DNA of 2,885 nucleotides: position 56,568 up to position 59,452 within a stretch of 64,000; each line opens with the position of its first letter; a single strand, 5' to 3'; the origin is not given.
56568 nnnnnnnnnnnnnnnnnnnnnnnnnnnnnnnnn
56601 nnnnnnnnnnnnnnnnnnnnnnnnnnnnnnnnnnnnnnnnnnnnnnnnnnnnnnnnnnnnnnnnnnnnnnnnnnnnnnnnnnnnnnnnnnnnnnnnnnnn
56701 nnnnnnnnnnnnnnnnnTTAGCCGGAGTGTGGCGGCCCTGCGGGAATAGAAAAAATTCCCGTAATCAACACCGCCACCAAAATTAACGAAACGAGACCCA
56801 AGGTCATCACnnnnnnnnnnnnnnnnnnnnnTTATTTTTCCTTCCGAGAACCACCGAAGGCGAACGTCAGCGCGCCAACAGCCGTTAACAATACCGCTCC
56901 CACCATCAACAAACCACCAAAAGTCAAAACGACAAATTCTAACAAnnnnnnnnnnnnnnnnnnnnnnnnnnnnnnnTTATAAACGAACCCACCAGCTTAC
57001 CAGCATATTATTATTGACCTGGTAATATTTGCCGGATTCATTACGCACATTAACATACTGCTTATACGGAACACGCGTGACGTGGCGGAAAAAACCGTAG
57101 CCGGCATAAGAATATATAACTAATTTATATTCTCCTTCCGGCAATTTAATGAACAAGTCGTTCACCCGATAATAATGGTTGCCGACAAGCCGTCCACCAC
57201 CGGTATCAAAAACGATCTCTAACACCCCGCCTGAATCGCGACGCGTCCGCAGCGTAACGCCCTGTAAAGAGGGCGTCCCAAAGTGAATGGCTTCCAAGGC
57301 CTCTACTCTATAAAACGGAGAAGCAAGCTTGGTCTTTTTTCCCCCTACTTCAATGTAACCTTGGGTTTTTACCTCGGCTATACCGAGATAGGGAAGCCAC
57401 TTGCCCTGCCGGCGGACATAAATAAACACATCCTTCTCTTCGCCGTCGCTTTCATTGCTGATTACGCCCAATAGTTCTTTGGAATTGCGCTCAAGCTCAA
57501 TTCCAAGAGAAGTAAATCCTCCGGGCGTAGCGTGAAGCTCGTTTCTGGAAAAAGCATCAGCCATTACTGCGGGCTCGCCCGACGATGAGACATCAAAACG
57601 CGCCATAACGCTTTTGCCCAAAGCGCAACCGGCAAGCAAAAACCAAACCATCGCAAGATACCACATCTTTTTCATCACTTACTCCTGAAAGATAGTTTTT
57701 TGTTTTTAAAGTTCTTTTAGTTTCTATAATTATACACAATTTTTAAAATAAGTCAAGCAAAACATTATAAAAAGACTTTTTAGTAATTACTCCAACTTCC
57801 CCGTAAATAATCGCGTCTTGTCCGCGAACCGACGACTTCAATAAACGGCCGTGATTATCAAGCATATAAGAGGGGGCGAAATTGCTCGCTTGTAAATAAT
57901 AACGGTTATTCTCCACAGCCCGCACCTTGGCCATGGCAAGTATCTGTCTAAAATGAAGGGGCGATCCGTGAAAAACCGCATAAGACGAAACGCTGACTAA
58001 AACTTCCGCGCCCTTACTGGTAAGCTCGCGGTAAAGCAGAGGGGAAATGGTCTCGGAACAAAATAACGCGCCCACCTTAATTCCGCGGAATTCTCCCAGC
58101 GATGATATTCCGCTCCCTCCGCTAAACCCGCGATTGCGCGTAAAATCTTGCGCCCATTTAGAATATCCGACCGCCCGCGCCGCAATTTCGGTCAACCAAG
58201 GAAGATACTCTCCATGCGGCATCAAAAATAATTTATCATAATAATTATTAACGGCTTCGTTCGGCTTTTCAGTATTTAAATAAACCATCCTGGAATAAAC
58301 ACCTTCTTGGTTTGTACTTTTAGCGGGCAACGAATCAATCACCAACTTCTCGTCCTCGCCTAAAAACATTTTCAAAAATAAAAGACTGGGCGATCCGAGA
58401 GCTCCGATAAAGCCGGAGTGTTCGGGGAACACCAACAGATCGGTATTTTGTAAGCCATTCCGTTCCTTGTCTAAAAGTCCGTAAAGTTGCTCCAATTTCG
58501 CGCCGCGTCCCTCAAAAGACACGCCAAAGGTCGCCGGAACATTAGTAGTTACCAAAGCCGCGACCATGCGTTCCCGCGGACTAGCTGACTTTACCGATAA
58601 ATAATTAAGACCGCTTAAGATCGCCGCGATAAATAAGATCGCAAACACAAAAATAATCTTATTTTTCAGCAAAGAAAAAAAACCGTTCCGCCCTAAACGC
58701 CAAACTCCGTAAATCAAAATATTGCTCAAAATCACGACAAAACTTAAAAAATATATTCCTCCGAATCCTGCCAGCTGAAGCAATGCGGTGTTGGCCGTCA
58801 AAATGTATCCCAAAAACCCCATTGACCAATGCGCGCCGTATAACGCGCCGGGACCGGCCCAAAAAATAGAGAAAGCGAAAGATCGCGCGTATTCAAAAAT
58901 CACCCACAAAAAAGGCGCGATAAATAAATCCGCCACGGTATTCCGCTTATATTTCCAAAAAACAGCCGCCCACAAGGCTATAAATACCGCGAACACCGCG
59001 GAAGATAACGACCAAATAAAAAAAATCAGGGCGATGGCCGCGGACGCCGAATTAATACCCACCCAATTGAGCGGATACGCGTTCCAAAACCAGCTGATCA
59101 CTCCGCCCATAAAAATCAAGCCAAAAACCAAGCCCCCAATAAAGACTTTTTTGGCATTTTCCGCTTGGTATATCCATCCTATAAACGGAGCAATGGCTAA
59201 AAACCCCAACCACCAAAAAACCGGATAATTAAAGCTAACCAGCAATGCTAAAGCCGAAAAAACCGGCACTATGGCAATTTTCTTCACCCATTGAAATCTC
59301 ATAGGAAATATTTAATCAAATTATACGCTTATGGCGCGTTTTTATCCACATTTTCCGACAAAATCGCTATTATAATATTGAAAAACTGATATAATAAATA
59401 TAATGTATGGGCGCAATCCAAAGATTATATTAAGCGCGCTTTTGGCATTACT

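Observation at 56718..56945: Two unannotated micro-ORFs with near-consensus SDs upstream of a lipoprotein and Lnt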

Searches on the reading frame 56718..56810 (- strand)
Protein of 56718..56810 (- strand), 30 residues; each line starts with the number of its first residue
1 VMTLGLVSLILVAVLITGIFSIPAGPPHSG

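Call 6: search_protein_families(library=pfam, proteins=[window:56718-56810:-], max_evalue=0.01)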
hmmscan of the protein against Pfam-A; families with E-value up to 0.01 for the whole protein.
window:56718-56810:- (30 aa): 0 families

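Call 7: search_protein_families(library=ncbifam, proteins=[window:56718-56810:-], max_evalue=1)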
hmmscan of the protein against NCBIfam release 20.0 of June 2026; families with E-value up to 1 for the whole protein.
window:56718-56810:- (30 aa): 2 families
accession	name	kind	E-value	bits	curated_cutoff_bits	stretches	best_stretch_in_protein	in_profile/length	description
TIGR03053.1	PS_I_psaM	equivalog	0.092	12.3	22.85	1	6-22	5-21/29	photosystem I reaction center subunit XII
TIGR04429.1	Phr_nterm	subfamily_domain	0.25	11.9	25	1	3-21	5-23/28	Phr family secreted Rap phosphatase inhibitor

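Call 80: search_protein_families(library=phrogs, proteins=[window:56721-56810:-], max_evalue=1)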
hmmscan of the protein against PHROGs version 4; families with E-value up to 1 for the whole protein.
seq(30 aa): 0 families

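Call 81: search_protein_families(library=padloc, proteins=[window:56721-56810:-], max_evalue=1)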
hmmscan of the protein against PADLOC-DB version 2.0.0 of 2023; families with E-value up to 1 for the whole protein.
seq(30 aa): 0 families
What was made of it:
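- There are no matches in PADLOC, PHROGs, Pfam or NCBIfam (calls 6, 7, 80, 81).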

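Call 82: search_solved_structures(query=A4, max_evalue=10)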
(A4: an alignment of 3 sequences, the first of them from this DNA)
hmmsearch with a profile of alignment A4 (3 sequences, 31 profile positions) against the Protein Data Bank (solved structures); distinct sequences matched with E-value up to 10: 0.

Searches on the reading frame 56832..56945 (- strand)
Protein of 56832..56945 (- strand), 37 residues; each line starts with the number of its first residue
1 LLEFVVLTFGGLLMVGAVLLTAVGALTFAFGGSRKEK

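Call 6: search_protein_families(library=pfam, proteins=[window:56832-56945:-], max_evalue=0.01)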
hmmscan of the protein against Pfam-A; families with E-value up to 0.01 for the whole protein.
window:56832-56945:- (37 aa): 0 families

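Call 7: search_protein_families(library=ncbifam, proteins=[window:56832-56945:-], max_evalue=1)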
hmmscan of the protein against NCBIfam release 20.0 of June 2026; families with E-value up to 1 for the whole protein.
window:56832-56945:- (37 aa): 1 family
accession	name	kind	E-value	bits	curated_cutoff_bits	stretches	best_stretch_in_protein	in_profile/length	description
TIGR03867.1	MprA_tail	equivalog_domain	0.32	11.6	19.7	1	11-29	4-23/27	MprA protease, GlyGly-CTERM protein-sorting domain-containing form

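Call 8: find_encoding_contigs(protein=window:56832-56945:-, flank=4000, max_places=10)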
Protein window:56832-56945:- (37 aa): no gene with exactly this product is on record in the collection.

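Call 42: search_protein_representatives(protein=window:56835-56945:-)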
Query: 37 residues. Proteins with E-value up to 0.001 (for the whole library): 0; up to 1e-10: 0; up to 1e-30: 0. The best 0 are listed.
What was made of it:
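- Tried and rejected: ORF1 against 1.84 billion representatives gave 0 hits (call 42).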

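Call 75: list_cluster_members(proteins=[window:56835-56945:-, window:56721-56810:-, window:56721-56807:-, window:56721-56801:-, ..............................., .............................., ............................, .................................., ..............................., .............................])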
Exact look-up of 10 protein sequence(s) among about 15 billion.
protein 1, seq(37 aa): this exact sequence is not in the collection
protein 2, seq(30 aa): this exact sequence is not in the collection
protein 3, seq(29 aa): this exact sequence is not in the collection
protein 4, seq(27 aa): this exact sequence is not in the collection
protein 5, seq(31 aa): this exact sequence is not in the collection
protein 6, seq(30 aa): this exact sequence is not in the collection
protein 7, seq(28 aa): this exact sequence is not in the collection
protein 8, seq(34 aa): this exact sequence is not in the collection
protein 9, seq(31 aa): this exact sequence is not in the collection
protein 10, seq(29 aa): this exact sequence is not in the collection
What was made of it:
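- Tried and rejected: An exact look-up of 10 start variants found none (call 75).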

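Call 80: search_protein_families(library=phrogs, proteins=[window:56835-56945:-], max_evalue=1)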
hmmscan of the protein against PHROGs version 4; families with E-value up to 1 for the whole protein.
seq(37 aa): 0 families

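Call 81: search_protein_families(library=padloc, proteins=[window:56835-56945:-], max_evalue=1)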
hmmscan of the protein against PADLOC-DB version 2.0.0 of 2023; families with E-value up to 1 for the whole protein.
seq(37 aa): 0 families

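Call 83: search_solved_structures(query=window:56835-56945:-, max_evalue=10)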
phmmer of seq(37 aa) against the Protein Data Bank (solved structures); distinct sequences matched with E-value up to 10: 0.
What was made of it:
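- Tried and rejected: Pfam, NCBIfam, PHROGs, PADLOC and PDB gave nothing above noise (calls 6, 7, 80-83).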

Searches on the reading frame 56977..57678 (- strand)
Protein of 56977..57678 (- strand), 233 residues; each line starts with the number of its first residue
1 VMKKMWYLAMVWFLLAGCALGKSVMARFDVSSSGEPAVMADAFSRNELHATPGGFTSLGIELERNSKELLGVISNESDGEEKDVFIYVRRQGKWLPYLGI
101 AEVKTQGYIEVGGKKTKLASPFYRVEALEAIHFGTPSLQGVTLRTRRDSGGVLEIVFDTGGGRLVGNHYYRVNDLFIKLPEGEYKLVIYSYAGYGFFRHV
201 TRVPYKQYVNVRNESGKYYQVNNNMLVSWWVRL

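Call 6: search_protein_families(library=pfam, proteins=[window:56977-57678:-], max_evalue=0.01)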
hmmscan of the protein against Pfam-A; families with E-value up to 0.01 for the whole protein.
window:56977-57678:- (233 aa): 0 families

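Call 7: search_protein_families(library=ncbifam, proteins=[window:56977-57678:-], max_evalue=1)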
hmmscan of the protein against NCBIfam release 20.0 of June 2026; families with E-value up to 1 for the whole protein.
window:56977-57678:- (233 aa): 1 family
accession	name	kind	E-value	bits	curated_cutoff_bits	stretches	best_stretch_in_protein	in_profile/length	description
NF046053.1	lipo_BPTD_2524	equivalog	0.23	11.8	50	1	1-23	1-23/132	BPTD_2524 family lipoprotein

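Call 9: find_encoding_contigs(protein=window:56977-57678:-, flank=4000, max_places=10)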
Protein window:56977-57678:- (233 aa): no gene with exactly this product is on record in the collection.

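Call 10: find_related_loci(query=window:56977-57678:-, collection=genome_contigs, flank=4000)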
Query window:56977-57678:- (233 aa) in genome_contigs; peptide patterns used: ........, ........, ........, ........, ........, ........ (x = any residue, [..] = any of these).
148 stretches matched a pattern; 1 encode a relative of the query (tblastn E <= 1e-3); 1 distinct loci.
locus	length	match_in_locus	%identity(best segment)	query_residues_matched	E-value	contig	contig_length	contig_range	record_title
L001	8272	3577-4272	69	2-233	3e-108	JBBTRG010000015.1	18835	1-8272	MAG: Patescibacteria group bacterium isolate H32-bin003 H32_bin003_000000000015, whole genome shotgun sequence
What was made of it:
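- Tried and rejected: The genome_contigs scan with the lipoprotein gave 1 locus (call 10).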

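Call 13: find_homologous_proteins(query=window:56977-57678:-, max_evalue=0.001)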
Query window:56977-57678:- (233 aa): 5 proteins with E <= 0.001 among 388 candidates.
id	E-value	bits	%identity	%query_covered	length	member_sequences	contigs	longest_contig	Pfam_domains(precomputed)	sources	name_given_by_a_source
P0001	2.1e-151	520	100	98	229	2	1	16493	-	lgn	-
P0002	1.9e-101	357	69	100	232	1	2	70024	-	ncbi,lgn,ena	ncbi:MAG: hypothetical protein AAB378_02535 [Patescibacteria group bacterium]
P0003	7.3e-100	351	69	100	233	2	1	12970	-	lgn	-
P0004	1.3e-41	161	44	100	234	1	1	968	-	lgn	-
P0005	1.2e-35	141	40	95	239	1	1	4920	-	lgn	-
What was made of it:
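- Tried and rejected: The protein search with the lipoprotein gave 5 proteins (call 13).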

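Call 15: find_encoding_contigs(protein=P0003, flank=3000, max_places=5)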
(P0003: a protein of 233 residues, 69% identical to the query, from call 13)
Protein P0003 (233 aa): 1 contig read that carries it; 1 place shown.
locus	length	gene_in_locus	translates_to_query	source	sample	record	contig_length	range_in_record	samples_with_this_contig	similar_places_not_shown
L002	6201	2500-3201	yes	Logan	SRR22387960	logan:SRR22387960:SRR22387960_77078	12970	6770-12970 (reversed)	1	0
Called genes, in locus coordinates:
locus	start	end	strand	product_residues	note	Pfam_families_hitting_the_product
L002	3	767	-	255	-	?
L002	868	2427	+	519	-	PF20154:LNT_N, PF00795:CN_hydrolase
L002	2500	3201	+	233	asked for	-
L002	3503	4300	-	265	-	PF00398:RrnaAD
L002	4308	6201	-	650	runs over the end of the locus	PF00580:UvrD-helicase, PF13245:AAA_19, PF13604:AAA_30 (faint), PF01443:Viral_helicase1 (faint), PF13361:UvrD_C, PF13538:UvrD_C_2 (faint)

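Call 16: find_encoding_contigs(protein=P0005, flank=3000, max_places=5)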
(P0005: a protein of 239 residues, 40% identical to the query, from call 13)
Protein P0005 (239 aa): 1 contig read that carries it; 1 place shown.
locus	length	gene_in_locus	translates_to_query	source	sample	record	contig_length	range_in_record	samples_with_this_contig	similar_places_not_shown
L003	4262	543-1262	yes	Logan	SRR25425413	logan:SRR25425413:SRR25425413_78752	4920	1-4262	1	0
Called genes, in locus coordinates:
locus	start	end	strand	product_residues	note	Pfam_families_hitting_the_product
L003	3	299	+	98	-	?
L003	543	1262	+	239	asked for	-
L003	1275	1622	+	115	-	-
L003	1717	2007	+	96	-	PF02686:GatC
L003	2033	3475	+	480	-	PF01425:Amidase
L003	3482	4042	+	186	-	-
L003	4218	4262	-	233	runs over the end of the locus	?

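Call 17: find_encoding_contigs(protein=P0001, flank=3000, max_places=5)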
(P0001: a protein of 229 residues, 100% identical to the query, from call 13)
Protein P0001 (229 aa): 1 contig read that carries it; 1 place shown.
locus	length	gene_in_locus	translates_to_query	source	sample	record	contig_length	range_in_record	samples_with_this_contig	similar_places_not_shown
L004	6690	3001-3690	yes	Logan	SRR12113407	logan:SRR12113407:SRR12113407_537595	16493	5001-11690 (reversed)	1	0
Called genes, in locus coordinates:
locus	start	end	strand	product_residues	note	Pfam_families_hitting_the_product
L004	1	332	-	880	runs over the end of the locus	-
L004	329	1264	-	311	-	-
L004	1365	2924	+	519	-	PF20154:LNT_N, PF00795:CN_hydrolase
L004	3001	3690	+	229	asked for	-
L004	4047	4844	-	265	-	PF00398:RrnaAD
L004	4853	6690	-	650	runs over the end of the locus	PF00580:UvrD-helicase, PF13245:AAA_19, PF13604:AAA_30 (faint), PF01443:Viral_helicase1 (faint), PF13361:UvrD_C, PF13538:UvrD_C_2 (faint)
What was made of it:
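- Checked: Neither peptide, with any start, is in a collection of about 15 billion proteins (call 75) or in the gene calls of identical or related contigs (calls 15, 17).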

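Call 23: find_related_loci(query=A2, collection=metagenome_contigs, flank=2500)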
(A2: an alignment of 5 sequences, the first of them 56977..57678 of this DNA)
Query A2 (233 aa) in metagenome_contigs; peptide patterns used: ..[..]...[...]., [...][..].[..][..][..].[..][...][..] (x = any residue, [..] = any of these).
472 stretches matched a pattern; 1 encode a relative of the query (tblastn E <= 1e-3); 1 distinct loci.
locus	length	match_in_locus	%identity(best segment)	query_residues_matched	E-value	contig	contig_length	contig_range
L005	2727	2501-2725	40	2-78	1e-11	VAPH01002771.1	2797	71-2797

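Call 24: find_encoding_contigs(protein=P0004, flank=1000, max_places=3)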
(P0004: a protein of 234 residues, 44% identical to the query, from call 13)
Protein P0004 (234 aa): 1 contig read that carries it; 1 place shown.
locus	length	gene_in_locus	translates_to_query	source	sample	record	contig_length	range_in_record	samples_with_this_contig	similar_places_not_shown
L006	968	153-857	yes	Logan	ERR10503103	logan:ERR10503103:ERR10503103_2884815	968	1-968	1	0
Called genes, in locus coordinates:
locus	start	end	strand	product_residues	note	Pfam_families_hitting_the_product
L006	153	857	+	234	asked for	-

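Call 48: find_homologous_proteins(query=L003:1275-1619:+, max_evalue=10)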
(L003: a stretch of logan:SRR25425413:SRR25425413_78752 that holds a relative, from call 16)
Query L003:1275-1619:+ (115 aa): 1 proteins with E <= 10 among 22 candidates.
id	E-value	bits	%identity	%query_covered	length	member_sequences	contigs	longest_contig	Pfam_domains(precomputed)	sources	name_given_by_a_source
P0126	2.7e-75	268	100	100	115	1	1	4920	-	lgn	-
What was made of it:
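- The L003 protein is an orphan (call 48).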

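Call 67: predict_structure(alignment_id=A2)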
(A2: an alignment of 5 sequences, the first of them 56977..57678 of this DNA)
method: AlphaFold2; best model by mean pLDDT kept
length: 233 residues; sequences in the alignment: 5
mean_pLDDT: 56.7   pTM: 0.58
mean pLDDT of the five models: 56.7, 52.9, 50.5, 47.4, 43.6
residues with pLDDT >= 90: 0; 70-90: 80; 50-70: 61; < 50: 92
segments of 3 or more residues with pLDDT < 50: 15-67, 193-226
pLDDT, mean of each block of 10 residues (from residue 1): 60 47 28 31 31 35 48 62 75 81 78 84 83 74 82 81 54 69 67 41 26 28 44 49
secondary structure, 60 per line:
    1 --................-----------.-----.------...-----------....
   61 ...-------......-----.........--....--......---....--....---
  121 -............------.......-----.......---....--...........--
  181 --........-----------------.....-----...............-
elements in order: H3-18 H57-63 E71-76 E82-90 E93-96 E99-104 E108-111 E114-117 E122-133 E140-146 E152-158 E162-165 E168-178 E183-190 E208-212 E218-232

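Call 72: fold_search(model_id=the predicted structure, library=pdb)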
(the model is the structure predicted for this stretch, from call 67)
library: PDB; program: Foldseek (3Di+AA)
matches with E <= 10: 986; with E <= 0.001: 0
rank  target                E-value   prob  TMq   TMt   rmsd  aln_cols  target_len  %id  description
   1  4b4p_A                6.6e-03  0.30  0.14  0.20  10.5       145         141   10  Crystal Structure of the lectin domain of F18 fimbrial adhesin FedF. (released 2012-08-15)
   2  5dhr_D                2.4e-02  0.15  0.12  0.11  17.4       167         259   12  Crystal structure of NAD kinase 1 from Listeria monocytogenes in complex with a novel inhibitor (released 2016-09-14)
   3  3roh                  2.5e-02  0.09  0.14  0.13  18.5       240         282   10  Crystal Structure of Leukotoxin (LukE) from Staphylococcus aureus subsp. aureus COL. (released 2011-05-04)
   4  7p93_A                2.7e-02  0.14  0.16  0.14  18.6       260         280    8  Crystal Structure of leukotoxin LukE from Staphylococcus aureus in complex with a sulfated ACKR1 N-terminal peptide (released 2022-04-06)
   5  6rby                  2.7e-02  0.12  0.10  0.10  17.0       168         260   13  Crystal structure of NAD kinase 1 from Listeria monocytogenes in complexe with an adenine derivative (released 2020-02-19)
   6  6z64                  2.7e-02  0.11  0.11  0.10  18.5       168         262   12  Crystal structure of NAD kinase 1 from Listeria monocytogenes in complex with a di-adenosine derivative (released 2021-05-26)
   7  3v8n                  2.8e-02  0.20  0.12  0.11  17.4       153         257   12  Crystal structure of NAD kinase 1 from Listeria monocytogenes in complex with 8-bromo-5'-amino-5'-deoxyadenosine, reacte (released 2012-03-14)
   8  1t5r_F                2.8e-02  0.11  0.16  0.14  19.7       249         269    8  STRUCTURE OF THE PANTON-VALENTINE LEUCOCIDIN S COMPONENT FROM STAPHYLOCOCCUS AUREUS (released 2004-08-24)
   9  7p8x_A                3.0e-02  0.14  0.16  0.14  18.6       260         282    8  Crystal Structure of leukotoxin LukE from Staphylococcus aureus in complex with a doubly sulfated CCR2 N-terminal pept (released 2022-04-06)
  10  7r3p_A                3.1e-02  0.25  0.14  0.19  15.2       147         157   13  Apoform of the periplasmic FtrA/P19 protein from Rubrivivax gelatinosus (His-tag) (released 2022-05-18)
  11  4j0o_A                3.1e-02  0.13  0.18  0.16  19.1       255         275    7  Structure of the Y246A Mutant of the PANTON-VALENTINE LEUCOCIDIN S Component from STAPHYLOCOCCUS AUREUS (released 2014-01-29)
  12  1t5r_A                3.1e-02  0.10  0.15  0.14  19.0       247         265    8  STRUCTURE OF THE PANTON-VALENTINE LEUCOCIDIN S COMPONENT FROM STAPHYLOCOCCUS AUREUS (released 2004-08-24)
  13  7r4u_B                3.3e-02  0.21  0.14  0.19  15.6       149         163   13  Apoform of FtrA/P19 from Rubrivivax gelatinosus (released 2022-05-18)
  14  4j0o_C                3.5e-02  0.15  0.18  0.16  20.2       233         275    9  Structure of the Y246A Mutant of the PANTON-VALENTINE LEUCOCIDIN S Component from STAPHYLOCOCCUS AUREUS (released 2014-01-29)
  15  6rbz                  3.7e-02  0.16  0.13  0.12  18.7       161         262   14  Crystal structure of NAD kinase 1 from Listeria monocytogenes in complexe with an adenine derivative (released 2020-02-19)
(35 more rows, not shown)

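Call 81: search_protein_families(library=padloc, proteins=[window:56977-57678:-], max_evalue=1)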
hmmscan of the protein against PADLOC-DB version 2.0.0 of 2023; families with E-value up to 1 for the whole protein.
window:56977-57678:- (233 aa): 0 families

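Call 84: find_related_loci(query=A2, collection=viral_contigs, flank=2000)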
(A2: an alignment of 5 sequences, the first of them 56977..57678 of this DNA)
Query A2 (233 aa) in viral_contigs; peptide patterns used: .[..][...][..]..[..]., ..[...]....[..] (x = any residue, [..] = any of these).
54 stretches matched a pattern, but none encodes a relative of the query by tblastn (E <= 1e-3).
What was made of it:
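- Tried and rejected: The metagenome scan with the lipoprotein alignment gave 1 truncated locus (call 23), and the viral scan gave none (call 84).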

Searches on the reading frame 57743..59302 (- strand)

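Call 6: search_protein_families(library=pfam, proteins=[window:57743-59302:-], max_evalue=0.01)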
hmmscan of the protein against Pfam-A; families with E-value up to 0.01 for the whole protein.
window:57743-59302:- (519 aa): 2 families
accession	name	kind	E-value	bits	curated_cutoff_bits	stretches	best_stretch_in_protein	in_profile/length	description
PF20154.4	LNT_N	-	1.3e-16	61.6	27.1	1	16-196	1-159/159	Apolipoprotein N-acyltransferase N-terminal domain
PF00795.27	CN_hydrolase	-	6.9e-11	42.4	23.2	1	305-503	62-246/256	Carbon-nitrogen hydrolase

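Call 7: search_protein_families(library=ncbifam, proteins=[window:57743-59302:-], max_evalue=1)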
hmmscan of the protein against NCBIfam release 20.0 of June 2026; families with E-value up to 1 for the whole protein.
window:57743-59302:- (519 aa): 5 families
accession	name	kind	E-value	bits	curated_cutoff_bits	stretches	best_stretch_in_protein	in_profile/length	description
TIGR00546.1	lnt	equivalog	1.5e-45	156.1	132.9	1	60-486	1-394/395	apolipoprotein N-acyltransferase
NF009803.0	PRK13287.1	equivalog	2.8e-05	23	406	1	242-442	10-192/333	formamidase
NF033621.1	de_GSH_amidase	exception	0.00023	20.6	355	1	392-473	123-201/260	deaminated glutathione amidase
NF009802.0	PRK13286.1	equivalog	0.00038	19.5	427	1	281-505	46-248/345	aliphatic amidase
NF010588.0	PRK13981.1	equivalog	0.12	10.7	479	1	285-464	36-198/546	NAD+ synthase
